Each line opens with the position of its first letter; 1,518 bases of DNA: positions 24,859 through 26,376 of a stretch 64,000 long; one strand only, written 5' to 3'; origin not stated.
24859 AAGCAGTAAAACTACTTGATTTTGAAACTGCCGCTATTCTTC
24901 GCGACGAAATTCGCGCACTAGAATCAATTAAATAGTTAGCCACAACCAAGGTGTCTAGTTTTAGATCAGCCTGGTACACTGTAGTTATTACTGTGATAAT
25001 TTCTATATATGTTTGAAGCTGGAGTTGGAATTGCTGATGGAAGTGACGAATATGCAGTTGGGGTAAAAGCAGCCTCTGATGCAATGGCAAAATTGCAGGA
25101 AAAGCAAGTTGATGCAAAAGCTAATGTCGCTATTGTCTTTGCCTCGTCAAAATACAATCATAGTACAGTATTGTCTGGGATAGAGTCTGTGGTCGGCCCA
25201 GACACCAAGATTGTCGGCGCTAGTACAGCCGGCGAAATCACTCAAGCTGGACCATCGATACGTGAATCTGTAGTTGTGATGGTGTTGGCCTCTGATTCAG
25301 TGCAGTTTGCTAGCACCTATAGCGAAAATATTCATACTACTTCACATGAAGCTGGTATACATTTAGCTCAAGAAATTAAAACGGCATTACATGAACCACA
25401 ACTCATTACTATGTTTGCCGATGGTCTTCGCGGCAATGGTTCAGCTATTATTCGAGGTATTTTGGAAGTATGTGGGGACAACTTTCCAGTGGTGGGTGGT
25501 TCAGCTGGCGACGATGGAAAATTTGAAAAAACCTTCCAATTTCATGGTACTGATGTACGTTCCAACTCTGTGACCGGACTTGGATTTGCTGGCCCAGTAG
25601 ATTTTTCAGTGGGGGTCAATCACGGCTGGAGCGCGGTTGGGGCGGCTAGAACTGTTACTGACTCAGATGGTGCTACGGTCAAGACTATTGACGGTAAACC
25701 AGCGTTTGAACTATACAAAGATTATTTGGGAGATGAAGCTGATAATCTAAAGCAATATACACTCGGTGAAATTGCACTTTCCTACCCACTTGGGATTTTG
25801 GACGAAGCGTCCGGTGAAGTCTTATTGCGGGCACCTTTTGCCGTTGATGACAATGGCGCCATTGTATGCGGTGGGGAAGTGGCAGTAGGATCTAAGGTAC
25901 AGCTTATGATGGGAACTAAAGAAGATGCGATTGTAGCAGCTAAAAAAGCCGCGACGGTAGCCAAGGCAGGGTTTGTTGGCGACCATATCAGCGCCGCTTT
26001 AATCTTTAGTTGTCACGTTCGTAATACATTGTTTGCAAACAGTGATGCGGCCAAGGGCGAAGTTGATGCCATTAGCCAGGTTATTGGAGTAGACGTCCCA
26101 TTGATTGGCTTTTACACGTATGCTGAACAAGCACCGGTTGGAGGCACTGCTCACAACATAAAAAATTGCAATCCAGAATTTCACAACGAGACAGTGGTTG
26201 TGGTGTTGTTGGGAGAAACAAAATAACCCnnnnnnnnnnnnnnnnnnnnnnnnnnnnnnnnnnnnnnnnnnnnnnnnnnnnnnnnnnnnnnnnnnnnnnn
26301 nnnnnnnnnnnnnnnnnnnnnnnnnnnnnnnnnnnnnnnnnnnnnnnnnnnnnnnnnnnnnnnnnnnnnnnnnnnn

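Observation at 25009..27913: FIST sensor - soluble histidine kinase - REC-REC (no output) three-gene signalling module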

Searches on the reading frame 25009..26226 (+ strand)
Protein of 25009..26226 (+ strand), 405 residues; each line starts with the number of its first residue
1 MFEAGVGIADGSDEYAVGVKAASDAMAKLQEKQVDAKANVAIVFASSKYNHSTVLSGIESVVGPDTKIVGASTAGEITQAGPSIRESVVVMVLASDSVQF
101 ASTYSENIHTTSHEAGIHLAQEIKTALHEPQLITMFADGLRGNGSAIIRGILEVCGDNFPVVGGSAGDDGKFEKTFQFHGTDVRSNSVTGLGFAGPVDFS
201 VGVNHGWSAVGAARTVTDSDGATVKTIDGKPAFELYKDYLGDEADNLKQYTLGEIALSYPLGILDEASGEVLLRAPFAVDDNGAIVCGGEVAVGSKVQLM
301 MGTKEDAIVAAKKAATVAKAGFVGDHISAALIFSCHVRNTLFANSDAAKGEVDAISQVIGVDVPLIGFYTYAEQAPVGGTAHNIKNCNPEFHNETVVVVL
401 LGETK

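Call 7: search_protein_families(library=pfam, proteins=[window:25009-26226:+], max_evalue=0.01)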
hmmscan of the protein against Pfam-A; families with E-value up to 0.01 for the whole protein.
window:25009-26226:+ (405 aa): 2 families
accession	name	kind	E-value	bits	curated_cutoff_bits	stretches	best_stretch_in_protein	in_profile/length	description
PF08495.15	FIST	-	6.9e-45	153.7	23.2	1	40-230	2-189/189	FIST N domain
PF10442.14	FIST_C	-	3.1e-32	111.9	28.5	1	232-376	1-131/131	FIST C domain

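Call 8: search_protein_families(library=ncbifam, proteins=[window:25009-26226:+], max_evalue=0.01)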
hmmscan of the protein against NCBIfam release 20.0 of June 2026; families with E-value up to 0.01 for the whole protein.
window:25009-26226:+ (405 aa): 1 family
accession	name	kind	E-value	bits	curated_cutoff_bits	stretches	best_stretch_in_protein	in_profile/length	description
NF041558.1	NosP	equivalog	4e-22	78.8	450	1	20-375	6-353/368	nitric oxide-sensing protein NosP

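Call 9: search_solved_structures(query=window:25009-26226:+, max_evalue=1, show_alignments=2)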
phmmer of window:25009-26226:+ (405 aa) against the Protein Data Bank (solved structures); distinct sequences matched with E-value up to 1: 0.

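Call 14: find_homologous_proteins(query=window:25009-26226:+, max_evalue=0.00001)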
Query window:25009-26226:+ (405 aa): 343 proteins with E <= 0.00001 among 8000 candidates; the best 120 are listed.
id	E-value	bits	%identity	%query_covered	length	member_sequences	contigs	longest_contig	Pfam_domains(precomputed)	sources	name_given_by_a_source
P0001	1.5e-259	879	100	100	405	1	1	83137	PF08495.16,PF10442.15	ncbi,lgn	-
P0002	5.5e-174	597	69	100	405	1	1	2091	PF08495.16,PF10442.15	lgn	-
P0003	1.8e-148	513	61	100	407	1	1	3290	PF08495.16,PF10442.15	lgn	-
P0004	1.3e-139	484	58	99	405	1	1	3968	PF08495.16,PF10442.15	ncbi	-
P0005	3.6e-138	479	58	100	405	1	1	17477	PF08495.16,PF10442.15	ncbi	-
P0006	1.4e-137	477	56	100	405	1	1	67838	PF08495.16,PF10442.15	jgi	jgi:hypothetical protein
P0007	1.4e-137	477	58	100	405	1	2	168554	PF08495.16,PF10442.15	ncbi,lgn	-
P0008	1.7e-135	470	56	100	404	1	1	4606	PF08495.16,PF10442.15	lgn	-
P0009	1.7e-133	464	55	100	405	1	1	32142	PF08495.16,PF10442.15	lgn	-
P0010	6.5e-133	462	58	97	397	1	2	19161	PF08495.16,PF10442.15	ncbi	-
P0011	5.5e-132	459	55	100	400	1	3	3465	PF08495.16,PF10442.15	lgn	-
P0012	2.2e-131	457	54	100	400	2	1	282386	PF08495.16,PF10442.15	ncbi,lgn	ncbi:MAG: FIST N-terminal domain-containing protein [Patescibacteria group bacterium]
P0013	1.7e-129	451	55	100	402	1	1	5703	PF08495.16,PF10442.15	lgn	-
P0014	2.9e-129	450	55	100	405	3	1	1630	PF08495.16,PF10442.15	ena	-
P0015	1.4e-128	447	53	100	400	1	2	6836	PF08495.16,PF10442.15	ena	-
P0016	1.7e-128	447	53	100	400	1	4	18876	PF08495.16,PF10442.15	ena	-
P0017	4.6e-128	446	54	100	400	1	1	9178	PF08495.16,PF10442.15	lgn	-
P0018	5.3e-127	442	53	100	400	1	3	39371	PF08495.16,PF10442.15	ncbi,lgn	-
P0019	6.2e-127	442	55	100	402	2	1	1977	PF08495.16,PF10442.15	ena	-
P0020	6.7e-127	442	53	100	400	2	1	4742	PF08495.16,PF10442.15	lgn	-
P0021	1.3e-125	438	53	100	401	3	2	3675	PF08495.16,PF10442.15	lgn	-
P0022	1.8e-125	437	53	100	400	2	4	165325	PF08495.16,PF10442.15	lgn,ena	-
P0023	2.2e-125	437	57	90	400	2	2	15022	PF08495.16,PF10442.15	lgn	-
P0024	4.2e-125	436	53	100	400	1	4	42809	PF08495.16,PF10442.15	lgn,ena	-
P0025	1.7e-124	434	54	100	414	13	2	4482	PF08495.16,PF10442.15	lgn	-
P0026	1.9e-123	431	52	100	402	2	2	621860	PF08495.16,PF10442.15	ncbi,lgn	-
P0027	2.8e-123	430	53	100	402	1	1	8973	PF08495.16,PF10442.15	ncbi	-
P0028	3.1e-123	430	52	100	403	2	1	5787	PF08495.16,PF10442.15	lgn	-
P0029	5.0e-123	429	51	100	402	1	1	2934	PF08495.16,PF10442.15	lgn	-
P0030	4.4e-122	426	56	91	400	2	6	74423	PF08495.16,PF10442.15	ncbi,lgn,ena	-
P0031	2.7e-121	424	51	100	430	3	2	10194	PF08495.16,PF10442.15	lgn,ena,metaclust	metaclust:\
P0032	5.0e-121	423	53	100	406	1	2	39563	PF08495.16,PF10442.15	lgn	-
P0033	8.2e-121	422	52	100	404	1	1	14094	PF08495.16,PF10442.15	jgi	jgi:hypothetical protein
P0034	1.0e-119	418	50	100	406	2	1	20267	PF08495.16,PF10442.15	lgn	-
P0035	9.2e-119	415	51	99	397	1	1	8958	PF08495.16,PF10442.15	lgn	-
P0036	9.5e-119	415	53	100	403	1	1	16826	PF08495.16,PF10442.15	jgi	jgi:hypothetical protein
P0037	1.9e-117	411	52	99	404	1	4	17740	PF08495.16,PF10442.15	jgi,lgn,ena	-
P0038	1.1e-115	405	50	100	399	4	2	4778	PF08495.16,PF10442.15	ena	-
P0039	1.2e-115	405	51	100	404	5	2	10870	PF08495.16,PF10442.15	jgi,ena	-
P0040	1.7e-115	404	50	100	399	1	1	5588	PF08495.16,PF10442.15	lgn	-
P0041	2.0e-115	404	50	100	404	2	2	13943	PF08495.16,PF10442.15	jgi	jgi:hypothetical protein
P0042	3.4e-115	403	50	100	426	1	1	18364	PF08495.16,PF10442.15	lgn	-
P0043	5.0e-115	403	48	100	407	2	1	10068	PF08495.16,PF10442.15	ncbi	-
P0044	2.7e-114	401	51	100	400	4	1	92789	PF08495.16,PF10442.15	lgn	-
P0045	1.2e-112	395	51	100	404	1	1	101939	PF08495.16,PF10442.15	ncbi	-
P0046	4.8e-112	393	50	100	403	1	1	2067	PF08495.16,PF10442.15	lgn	-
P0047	5.6e-112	393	50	100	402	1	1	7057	PF08495.16,PF10442.15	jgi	jgi:hypothetical protein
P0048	1.0e-111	392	50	100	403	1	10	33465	PF08495.16,PF10442.15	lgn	-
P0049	1.2e-111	392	50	100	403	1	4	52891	PF08495.16,PF10442.15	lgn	-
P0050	1.3e-111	392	49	100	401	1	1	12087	PF08495.16,PF10442.15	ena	-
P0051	1.4e-111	392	49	99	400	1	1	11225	PF08495.16,PF10442.15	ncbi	-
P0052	4.0e-111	390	50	100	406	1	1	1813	PF08495.16,PF10442.15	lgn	-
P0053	3.2e-109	384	49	99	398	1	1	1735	PF08495.16,PF10442.15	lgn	-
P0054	1.7e-108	381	50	100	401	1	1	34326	PF08495.16,PF10442.15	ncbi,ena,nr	ncbi:MAG: FIST C-terminal domain-containing protein [Candidatus Pacebacteria bacterium]|nr:FIST C-te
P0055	7.6e-108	379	47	99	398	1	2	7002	PF08495.16,PF10442.15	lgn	-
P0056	2.0e-107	378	47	99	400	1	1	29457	PF08495.16,PF10442.15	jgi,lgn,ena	-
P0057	2.8e-107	377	48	99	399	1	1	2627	PF08495.16,PF10442.15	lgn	-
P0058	6.5e-107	376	47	100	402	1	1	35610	PF08495.16,PF10442.15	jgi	jgi:hypothetical protein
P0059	6.8e-106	373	48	100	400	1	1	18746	PF08495.16,PF10442.15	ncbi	-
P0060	8.3e-106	373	49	100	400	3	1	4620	PF08495.16,PF10442.15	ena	-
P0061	1.0e-105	372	47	99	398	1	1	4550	PF08495.16,PF10442.15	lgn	-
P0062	2.5e-105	371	47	99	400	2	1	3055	PF08495.16,PF10442.15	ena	-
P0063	2.7e-105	371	48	97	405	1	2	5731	PF08495.16,PF10442.15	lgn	-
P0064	5.2e-105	370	48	99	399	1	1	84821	PF08495.16,PF10442.15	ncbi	-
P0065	5.6e-105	370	48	99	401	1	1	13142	PF08495.16,PF10442.15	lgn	-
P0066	6.3e-105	370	48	100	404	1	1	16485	PF08495.16,PF10442.15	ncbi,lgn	-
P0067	6.4e-105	370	48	99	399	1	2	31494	PF08495.16,PF10442.15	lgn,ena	-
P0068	7.8e-105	369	47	99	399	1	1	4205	PF08495.16,PF10442.15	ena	-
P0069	3.5e-104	367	46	100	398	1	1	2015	PF08495.16,PF10442.15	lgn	-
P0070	4.0e-104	367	47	100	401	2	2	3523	PF08495.16,PF10442.15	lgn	-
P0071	5.8e-104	366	46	99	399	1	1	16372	PF08495.16,PF10442.15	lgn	-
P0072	5.8e-104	366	48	99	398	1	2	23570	PF08495.16,PF10442.15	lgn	-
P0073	8.7e-104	366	46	99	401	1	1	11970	PF08495.16,PF10442.15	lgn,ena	-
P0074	8.8e-104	366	49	96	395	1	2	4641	PF08495.16,PF10442.15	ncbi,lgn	-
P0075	9.5e-104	366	47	99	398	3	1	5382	PF08495.16,PF10442.15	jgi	jgi:hypothetical protein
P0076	1.2e-103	365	48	99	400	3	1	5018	PF08495.16,PF10442.15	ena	-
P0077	1.9e-103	365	47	99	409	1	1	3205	PF08495.16,PF10442.15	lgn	-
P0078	3.2e-103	364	49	100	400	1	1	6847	PF08495.16,PF10442.15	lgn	-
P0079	4.7e-103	364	45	99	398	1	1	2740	PF08495.16,PF10442.15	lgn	-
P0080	1.1e-102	362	46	99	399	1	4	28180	PF08495.16,PF10442.15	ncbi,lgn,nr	ncbi:MAG: FIST C-terminal domain-containing protein [Candidatus Zambryskibacteria bacterium]|nr:FIST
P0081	1.3e-102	362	46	99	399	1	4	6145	PF08495.16,PF10442.15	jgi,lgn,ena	-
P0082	1.4e-102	362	47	100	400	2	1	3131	PF08495.16,PF10442.15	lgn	-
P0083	1.4e-102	362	46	100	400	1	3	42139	PF08495.16,PF10442.15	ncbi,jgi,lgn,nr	ncbi:hypothetical protein FJY94_03985 [Candidatus Kaiserbacteria bacterium]|nr:hypothetical protein 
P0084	2.0e-102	361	45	99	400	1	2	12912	PF08495.16,PF10442.15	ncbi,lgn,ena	-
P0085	2.1e-102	361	48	93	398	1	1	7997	PF08495.16,PF10442.15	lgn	-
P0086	2.5e-102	361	46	99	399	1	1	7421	PF08495.16,PF10442.15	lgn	-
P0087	2.7e-102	361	46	99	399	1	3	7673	PF08495.16,PF10442.15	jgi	jgi:hypothetical protein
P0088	3.1e-102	361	48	100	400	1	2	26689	PF08495.16,PF10442.15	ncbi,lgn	-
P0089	5.0e-102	360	46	99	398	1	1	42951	PF08495.16,PF10442.15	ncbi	-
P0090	5.4e-102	360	47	99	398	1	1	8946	PF08495.16,PF10442.15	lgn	-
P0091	5.6e-102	360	47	100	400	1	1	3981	PF08495.16,PF10442.15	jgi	jgi:hypothetical protein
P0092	7.4e-102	360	48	99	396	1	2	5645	PF08495.16,PF10442.15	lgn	-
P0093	8.5e-102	359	46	99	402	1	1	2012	PF08495.16,PF10442.15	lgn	-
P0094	8.6e-102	359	46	98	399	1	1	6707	PF08495.16,PF10442.15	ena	-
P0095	8.7e-102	359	47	99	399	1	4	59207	PF08495.16,PF10442.15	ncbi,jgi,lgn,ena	jgi:hypothetical protein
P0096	1.1e-101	359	46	99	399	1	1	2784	PF08495.16,PF10442.15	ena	-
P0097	1.5e-101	359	48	95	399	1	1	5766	PF08495.16,PF10442.15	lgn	-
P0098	1.5e-101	359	46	99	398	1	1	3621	PF08495.16,PF10442.15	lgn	-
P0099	1.9e-101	358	45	99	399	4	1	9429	PF08495.16,PF10442.15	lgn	-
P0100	2.3e-101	358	47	99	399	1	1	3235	PF08495.16,PF10442.15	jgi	jgi:hypothetical protein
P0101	2.6e-101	358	46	99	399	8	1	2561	PF08495.16,PF10442.15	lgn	-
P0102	3.6e-101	357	45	99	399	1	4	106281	PF08495.16,PF10442.15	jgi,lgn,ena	-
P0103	3.7e-101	357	46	98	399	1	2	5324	PF08495.16,PF10442.15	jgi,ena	jgi:hypothetical protein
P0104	4.6e-101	357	46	100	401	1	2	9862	PF08495.16,PF10442.15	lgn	-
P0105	4.7e-101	357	46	98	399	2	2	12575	PF08495.16,PF10442.15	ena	-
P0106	5.5e-101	357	46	99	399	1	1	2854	PF08495.16,PF10442.15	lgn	-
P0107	5.9e-101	357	47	96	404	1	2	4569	PF08495.16,PF10442.15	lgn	-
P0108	9.1e-101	356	46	98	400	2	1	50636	PF08495.16,PF10442.15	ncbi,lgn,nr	ncbi:MAG TPA: FIST N-terminal domain-containing protein [Candidatus Paceibacterota bacterium]|nr:FIS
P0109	1.1e-100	356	45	99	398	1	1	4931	PF08495.16,PF10442.15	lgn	-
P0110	1.1e-100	356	47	100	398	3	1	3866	PF08495.16,PF10442.15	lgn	-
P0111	1.7e-100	355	46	98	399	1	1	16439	PF08495.16,PF10442.15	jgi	-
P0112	1.7e-100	355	49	91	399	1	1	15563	PF08495.16,PF10442.15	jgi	jgi:hypothetical protein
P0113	2.8e-100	354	46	100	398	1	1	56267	PF08495.16,PF10442.15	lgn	-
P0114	2.9e-100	354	47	99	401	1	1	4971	PF08495.16,PF10442.15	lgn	-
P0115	3.1e-100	354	46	98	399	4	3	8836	PF08495.16,PF10442.15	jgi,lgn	jgi:hypothetical protein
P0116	3.2e-100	354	44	99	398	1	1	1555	PF08495.16,PF10442.15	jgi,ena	-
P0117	4.1e-100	354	47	99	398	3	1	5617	PF08495.16,PF10442.15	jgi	jgi:hypothetical protein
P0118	5.7e-100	353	46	99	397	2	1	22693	PF08495.16,PF10442.15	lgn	-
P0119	7.1e-100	353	46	99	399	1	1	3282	PF08495.16,PF10442.15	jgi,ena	-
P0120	8.8e-100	353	46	99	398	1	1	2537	PF08495.16,PF10442.15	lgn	-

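Call 15: find_encoding_contigs(protein=P0012, flank=7000, max_places=2)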
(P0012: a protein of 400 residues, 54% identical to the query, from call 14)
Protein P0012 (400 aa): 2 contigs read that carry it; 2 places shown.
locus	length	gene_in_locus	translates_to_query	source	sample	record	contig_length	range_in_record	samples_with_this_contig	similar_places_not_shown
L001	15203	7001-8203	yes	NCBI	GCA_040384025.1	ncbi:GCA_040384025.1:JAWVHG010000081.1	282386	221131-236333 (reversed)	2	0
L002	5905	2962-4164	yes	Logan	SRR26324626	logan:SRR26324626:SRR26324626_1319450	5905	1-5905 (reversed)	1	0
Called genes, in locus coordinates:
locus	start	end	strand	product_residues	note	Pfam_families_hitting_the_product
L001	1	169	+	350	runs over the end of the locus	PF01594:AI-2E_transport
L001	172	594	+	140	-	-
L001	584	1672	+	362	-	PF09587:PGA_cap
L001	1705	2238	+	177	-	PF00254:FKBP_C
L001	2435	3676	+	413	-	PF01702:TGT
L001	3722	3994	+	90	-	-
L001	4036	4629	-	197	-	PF01797:Y1_Tnp (weak)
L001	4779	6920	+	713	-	PF04851:ResIII, PF17757:UvrB_inter, PF27431:UvrB_3rd, PF00271:Helicase_C, PF12344:UvrB, PF02151:UVR (weak)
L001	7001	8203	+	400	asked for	PF08495:FIST, PF10442:FIST_C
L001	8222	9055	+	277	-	PF00512:HisKA, PF02518:HATPase_c, PF14501:HATPase_c_5 (weak)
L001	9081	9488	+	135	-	PF00072:Response_reg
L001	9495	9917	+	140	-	PF00072:Response_reg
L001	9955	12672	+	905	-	PF18884:TSP3_bac (faint), PF19077:Big_13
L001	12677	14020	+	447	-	PF00512:HisKA, PF02518:HATPase_c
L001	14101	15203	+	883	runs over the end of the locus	PF02463:SMC_N (faint), PF13175:AAA_15 (faint), PF13191:AAA_16 (faint), PF13476:AAA_23 (faint), PF13481:AAA_25 (faint), PF20703:nSTAND1 (faint), PF17760:UvrA_inter, PF00005:ABC_tran (weak), +4 more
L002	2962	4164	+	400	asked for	PF08495:FIST, PF10442:FIST_C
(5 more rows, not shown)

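Call 16: find_encoding_contigs(protein=P0026, flank=7000, max_places=2)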
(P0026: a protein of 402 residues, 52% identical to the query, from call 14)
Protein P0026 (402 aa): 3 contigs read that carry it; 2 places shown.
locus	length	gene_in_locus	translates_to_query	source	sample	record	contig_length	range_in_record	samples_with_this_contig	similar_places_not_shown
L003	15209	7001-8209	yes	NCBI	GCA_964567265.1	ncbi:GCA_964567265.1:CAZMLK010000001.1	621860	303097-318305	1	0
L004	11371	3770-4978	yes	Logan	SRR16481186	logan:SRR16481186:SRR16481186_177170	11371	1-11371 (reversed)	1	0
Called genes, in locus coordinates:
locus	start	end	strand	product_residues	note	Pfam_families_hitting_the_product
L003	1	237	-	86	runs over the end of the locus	-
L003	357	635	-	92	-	-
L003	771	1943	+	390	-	PF01702:TGT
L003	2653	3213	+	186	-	-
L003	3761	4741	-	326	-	PF00487:FA_desaturase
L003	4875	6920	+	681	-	PF04851:ResIII, PF17757:UvrB_inter, PF27431:UvrB_3rd, PF00271:Helicase_C, PF12344:UvrB, PF02151:UVR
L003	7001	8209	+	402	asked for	PF08495:FIST, PF10442:FIST_C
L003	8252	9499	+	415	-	PF13458:Peripla_BP_6, PF01094:ANF_receptor, PF13433:Peripla_BP_5 (weak)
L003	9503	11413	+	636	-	PF02743:dCache_1, PF00672:HAMP (faint), PF00512:HisKA, PF02518:HATPase_c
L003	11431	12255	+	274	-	PF00072:Response_reg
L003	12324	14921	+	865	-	PF00005:ABC_tran (faint), PF02463:SMC_N (faint), PF13191:AAA_16 (faint), PF13304:AAA_21 (faint), PF13555:AAA_29 (faint), PF13671:AAA_33 (faint), PF20720:nSTAND3 (faint), PF17760:UvrA_inter, +1 more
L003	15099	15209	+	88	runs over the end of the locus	-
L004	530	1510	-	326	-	PF00487:FA_desaturase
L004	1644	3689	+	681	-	PF04851:ResIII, PF17757:UvrB_inter, PF27431:UvrB_3rd, PF00271:Helicase_C, PF12344:UvrB, PF02151:UVR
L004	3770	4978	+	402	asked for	PF08495:FIST, PF10442:FIST_C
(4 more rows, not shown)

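Call 17: find_encoding_contigs(protein=P0083, flank=7000, max_places=2)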
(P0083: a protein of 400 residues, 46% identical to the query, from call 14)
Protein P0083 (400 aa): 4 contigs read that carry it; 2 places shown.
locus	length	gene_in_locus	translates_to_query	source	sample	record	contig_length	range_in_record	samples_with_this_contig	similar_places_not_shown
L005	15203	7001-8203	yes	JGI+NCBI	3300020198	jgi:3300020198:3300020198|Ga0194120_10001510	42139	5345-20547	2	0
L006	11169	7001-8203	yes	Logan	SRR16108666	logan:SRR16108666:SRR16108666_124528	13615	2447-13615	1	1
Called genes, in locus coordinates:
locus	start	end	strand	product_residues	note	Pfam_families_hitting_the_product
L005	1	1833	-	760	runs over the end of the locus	PF01471:PG_binding_1, PF17963:Big_9 (faint), PF05375:Pacifastin_I (faint), PF18911:PKD_4, PF22352:K319L-like_PKD (faint), PF00801:PKD (weak), PF18911:PKD_4, PF00801:PKD (weak), +1 more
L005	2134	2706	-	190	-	PF10755:DUF2585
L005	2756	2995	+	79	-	-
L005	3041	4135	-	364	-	PF00723:Glyco_hydro_15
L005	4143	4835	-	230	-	PF02578:Cu-oxidase_4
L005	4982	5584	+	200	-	-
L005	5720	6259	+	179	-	-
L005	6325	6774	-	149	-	PF00578:AhpC-TSA, PF08534:Redoxin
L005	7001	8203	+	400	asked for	PF08495:FIST, PF10442:FIST_C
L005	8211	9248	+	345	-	PF00512:HisKA, PF02518:HATPase_c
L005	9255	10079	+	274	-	PF00072:Response_reg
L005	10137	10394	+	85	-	-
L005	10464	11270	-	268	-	PF00224:PK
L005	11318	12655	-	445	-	PF03952:Enolase_N, PF00113:Enolase_C, PF13378:MR_MLE_C (weak)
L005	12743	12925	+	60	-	-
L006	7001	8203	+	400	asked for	PF08495:FIST, PF10442:FIST_C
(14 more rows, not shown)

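Call 25: find_encoding_contigs(protein=P0001, flank=1000, max_places=2)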
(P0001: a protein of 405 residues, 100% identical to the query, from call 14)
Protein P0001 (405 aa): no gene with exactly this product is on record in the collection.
